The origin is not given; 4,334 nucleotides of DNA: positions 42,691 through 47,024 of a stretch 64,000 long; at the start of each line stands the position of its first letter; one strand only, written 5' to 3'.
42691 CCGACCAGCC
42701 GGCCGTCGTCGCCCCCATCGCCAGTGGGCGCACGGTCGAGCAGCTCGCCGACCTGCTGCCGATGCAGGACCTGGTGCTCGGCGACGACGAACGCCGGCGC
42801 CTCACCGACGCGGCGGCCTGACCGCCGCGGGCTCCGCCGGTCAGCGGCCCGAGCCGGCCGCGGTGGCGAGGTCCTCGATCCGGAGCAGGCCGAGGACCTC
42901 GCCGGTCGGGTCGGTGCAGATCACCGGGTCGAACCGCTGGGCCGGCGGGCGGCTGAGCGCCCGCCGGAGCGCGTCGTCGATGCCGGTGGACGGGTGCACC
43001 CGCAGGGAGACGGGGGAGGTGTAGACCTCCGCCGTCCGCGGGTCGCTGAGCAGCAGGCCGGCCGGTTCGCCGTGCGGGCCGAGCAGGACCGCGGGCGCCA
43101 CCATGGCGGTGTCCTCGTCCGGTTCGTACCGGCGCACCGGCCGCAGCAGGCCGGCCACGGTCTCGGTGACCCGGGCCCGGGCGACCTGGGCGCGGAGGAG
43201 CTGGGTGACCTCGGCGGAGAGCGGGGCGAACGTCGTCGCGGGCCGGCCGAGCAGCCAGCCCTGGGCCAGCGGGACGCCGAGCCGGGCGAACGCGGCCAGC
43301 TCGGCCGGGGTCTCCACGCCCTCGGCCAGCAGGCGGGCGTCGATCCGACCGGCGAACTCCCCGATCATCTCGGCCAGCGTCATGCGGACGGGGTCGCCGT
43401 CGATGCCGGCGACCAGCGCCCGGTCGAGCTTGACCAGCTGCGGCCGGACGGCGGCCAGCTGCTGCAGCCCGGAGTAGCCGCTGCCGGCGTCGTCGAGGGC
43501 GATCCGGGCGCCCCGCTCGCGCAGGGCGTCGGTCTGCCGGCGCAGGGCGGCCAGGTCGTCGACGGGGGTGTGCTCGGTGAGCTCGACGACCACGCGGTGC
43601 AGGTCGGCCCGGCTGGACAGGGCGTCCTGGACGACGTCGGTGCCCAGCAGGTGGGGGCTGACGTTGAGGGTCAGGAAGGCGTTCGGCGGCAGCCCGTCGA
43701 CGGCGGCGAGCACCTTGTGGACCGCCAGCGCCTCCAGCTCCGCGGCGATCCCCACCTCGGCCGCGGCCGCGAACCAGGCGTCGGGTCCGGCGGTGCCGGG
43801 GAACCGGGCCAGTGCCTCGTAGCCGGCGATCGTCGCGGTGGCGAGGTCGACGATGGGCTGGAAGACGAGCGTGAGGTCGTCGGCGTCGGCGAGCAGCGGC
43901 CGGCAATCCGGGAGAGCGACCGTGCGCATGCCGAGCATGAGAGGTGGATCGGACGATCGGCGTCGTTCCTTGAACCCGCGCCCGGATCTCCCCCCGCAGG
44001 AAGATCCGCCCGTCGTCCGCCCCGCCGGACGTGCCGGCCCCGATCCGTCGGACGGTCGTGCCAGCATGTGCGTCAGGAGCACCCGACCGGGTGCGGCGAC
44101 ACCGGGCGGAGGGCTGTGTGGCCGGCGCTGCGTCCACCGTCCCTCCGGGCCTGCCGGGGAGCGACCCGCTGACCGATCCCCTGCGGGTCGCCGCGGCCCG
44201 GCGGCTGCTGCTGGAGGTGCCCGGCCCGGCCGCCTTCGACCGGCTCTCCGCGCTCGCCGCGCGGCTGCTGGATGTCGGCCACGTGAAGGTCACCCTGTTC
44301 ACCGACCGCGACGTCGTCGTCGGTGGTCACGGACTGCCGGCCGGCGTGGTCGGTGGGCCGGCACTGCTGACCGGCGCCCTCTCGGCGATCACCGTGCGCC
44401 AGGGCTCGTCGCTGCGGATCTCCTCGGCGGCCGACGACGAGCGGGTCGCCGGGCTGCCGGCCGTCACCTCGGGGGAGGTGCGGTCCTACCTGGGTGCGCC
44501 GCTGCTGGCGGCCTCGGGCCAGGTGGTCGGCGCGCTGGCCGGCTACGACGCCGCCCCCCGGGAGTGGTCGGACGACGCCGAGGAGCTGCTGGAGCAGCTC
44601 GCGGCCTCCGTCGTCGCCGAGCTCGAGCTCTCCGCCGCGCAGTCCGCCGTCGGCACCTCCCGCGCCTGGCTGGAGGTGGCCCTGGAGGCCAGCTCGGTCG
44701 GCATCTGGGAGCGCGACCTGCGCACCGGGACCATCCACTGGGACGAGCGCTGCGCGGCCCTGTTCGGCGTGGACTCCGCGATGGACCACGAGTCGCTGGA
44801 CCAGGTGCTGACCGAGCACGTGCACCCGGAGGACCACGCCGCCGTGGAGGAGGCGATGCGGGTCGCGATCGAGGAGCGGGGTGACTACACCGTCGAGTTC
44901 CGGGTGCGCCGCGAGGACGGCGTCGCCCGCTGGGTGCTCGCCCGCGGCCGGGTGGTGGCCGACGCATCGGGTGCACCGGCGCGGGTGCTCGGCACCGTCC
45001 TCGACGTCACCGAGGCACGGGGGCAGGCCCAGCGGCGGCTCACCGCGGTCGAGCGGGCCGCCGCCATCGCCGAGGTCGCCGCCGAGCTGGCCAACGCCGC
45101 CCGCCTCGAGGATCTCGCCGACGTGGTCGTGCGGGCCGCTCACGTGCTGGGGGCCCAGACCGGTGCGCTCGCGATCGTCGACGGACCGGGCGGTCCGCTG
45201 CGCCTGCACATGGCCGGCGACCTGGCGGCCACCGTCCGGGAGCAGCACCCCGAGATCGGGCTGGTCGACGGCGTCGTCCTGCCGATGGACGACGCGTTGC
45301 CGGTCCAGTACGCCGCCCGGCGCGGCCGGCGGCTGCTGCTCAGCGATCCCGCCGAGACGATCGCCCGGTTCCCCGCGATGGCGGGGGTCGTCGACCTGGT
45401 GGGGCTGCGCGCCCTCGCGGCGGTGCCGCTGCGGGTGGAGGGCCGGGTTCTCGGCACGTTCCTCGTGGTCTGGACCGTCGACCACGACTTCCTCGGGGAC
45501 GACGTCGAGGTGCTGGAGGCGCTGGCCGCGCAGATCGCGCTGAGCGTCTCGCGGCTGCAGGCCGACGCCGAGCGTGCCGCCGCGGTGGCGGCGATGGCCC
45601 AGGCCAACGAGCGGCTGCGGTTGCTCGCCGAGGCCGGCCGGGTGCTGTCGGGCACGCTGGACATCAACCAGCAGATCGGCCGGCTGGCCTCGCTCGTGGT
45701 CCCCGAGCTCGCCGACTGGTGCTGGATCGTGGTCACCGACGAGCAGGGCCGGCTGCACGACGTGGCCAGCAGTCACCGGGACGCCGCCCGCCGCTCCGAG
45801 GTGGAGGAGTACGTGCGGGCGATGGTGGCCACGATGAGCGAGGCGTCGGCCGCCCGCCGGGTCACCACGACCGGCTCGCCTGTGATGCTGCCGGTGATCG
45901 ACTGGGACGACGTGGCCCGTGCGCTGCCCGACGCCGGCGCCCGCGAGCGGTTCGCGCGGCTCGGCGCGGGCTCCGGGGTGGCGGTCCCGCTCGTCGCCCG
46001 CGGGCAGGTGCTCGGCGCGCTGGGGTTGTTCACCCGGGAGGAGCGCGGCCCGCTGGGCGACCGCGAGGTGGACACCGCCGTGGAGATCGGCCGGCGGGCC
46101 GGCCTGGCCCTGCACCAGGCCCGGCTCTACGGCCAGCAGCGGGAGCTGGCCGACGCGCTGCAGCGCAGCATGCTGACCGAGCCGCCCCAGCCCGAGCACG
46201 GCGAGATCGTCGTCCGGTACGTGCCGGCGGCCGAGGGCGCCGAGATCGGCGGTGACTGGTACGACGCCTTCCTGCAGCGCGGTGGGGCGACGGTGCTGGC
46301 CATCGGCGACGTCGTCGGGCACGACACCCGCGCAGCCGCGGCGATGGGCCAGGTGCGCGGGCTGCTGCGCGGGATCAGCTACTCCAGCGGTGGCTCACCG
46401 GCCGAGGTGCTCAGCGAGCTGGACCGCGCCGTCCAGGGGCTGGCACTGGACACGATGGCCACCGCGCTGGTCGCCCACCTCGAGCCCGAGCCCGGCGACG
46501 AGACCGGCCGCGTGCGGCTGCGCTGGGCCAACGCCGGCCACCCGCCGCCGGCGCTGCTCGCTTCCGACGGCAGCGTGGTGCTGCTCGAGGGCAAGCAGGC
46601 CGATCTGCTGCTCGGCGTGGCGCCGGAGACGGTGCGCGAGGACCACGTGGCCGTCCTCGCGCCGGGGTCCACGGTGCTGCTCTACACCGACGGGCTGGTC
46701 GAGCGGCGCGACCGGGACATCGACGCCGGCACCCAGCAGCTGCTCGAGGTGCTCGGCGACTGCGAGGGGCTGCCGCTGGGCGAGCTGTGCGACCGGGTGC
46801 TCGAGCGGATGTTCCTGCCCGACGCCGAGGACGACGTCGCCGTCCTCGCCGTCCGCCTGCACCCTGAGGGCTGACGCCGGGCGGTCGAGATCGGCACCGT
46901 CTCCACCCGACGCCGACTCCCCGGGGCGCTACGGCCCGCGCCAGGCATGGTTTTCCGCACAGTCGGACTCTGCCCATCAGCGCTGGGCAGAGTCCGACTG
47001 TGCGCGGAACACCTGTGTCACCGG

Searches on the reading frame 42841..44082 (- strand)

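Call 40: search_protein_families(library=pfam, proteins=[window:42841-44082:-], max_evalue=0.001)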
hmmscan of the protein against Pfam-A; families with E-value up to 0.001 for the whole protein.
window:42841-44082:- (413 aa): 1 family
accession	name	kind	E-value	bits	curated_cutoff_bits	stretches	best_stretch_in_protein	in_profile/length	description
PF00563.25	EAL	-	2.2e-44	152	31.3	1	66-281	9-236/236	EAL domain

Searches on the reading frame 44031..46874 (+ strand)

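Call 40: search_protein_families(library=pfam, proteins=[window:44031-46874:+], max_evalue=0.001)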
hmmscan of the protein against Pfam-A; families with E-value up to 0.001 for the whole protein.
window:44031-46874:+ (947 aa): 7 families
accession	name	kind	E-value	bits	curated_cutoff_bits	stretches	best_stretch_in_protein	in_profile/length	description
PF07228.17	SpoIIE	-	1.1e-41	143.4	25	1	751-943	2-191/192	Stage II sporulation protein E (SpoIIE)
PF13185.12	GAF_2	-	1.1e-32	113.5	28.6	3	357-504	2-133/136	GAF domain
PF01590.32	GAF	-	2.9e-31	109.2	22.4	3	362-505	6-132/133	GAF domain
PF08447.18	PAS_3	-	1.2e-17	64.3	25.6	1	235-323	2-89/89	PAS fold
PF13492.12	GAF_3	-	1.3e-15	58.3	27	2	561-695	19-128/129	GAF domain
PF00989.32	PAS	-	1.9e-05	25.1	22.6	1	215-326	4-113/113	PAS fold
PF08448.16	PAS_4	-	2.8e-05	24.7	23.1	1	262-330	41-109/110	PAS fold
